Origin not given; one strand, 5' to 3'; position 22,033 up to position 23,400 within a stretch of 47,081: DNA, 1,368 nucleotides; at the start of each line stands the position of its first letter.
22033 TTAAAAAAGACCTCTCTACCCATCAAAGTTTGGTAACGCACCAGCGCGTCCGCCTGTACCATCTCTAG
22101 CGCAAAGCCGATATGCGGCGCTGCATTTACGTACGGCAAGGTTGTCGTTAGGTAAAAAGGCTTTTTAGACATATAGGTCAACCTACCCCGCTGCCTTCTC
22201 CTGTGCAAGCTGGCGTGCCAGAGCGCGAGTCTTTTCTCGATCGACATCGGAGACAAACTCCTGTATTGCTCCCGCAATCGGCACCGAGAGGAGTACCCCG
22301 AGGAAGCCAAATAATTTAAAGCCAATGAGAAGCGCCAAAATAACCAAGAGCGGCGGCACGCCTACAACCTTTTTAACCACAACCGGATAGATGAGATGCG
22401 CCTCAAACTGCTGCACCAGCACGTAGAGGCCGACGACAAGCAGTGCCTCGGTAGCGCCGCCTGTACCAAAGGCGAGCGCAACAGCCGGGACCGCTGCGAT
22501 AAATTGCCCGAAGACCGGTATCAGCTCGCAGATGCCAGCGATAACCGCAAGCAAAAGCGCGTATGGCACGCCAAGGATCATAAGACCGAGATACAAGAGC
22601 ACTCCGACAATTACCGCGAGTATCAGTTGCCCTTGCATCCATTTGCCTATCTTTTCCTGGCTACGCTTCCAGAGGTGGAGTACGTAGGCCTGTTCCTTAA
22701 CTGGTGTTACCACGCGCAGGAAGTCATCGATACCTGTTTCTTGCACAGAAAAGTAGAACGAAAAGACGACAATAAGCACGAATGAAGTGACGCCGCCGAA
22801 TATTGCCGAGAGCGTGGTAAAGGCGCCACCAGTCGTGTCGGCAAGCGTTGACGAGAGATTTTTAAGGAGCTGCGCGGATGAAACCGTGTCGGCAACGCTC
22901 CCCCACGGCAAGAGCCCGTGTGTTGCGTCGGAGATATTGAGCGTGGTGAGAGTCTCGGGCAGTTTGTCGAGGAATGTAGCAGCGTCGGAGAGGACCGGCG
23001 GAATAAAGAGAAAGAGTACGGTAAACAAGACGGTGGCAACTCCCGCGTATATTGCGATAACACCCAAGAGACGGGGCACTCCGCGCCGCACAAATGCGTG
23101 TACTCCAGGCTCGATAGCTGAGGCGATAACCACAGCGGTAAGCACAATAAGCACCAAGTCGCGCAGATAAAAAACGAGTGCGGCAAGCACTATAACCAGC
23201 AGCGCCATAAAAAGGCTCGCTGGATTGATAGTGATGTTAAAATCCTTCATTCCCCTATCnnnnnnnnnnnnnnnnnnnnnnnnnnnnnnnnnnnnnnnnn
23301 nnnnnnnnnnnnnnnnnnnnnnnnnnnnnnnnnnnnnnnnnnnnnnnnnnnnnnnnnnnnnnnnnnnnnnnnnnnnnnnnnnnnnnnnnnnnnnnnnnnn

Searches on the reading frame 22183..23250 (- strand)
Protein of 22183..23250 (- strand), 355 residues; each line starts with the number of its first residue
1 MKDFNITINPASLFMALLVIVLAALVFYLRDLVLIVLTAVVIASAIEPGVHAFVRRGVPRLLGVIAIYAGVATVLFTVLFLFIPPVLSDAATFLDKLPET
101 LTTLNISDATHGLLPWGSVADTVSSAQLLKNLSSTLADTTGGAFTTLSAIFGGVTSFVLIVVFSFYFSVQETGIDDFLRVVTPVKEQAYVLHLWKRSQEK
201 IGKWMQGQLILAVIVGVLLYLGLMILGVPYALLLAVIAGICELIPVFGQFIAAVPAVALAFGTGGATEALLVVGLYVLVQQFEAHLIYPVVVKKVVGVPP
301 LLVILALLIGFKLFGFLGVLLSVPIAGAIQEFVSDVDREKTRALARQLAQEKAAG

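Call 32: find_encoding_contigs(protein=window:22183-23250:-, flank=4000, max_places=6)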
Protein window:22183-23250:- (355 aa): no gene with exactly this product is on record in the collection.
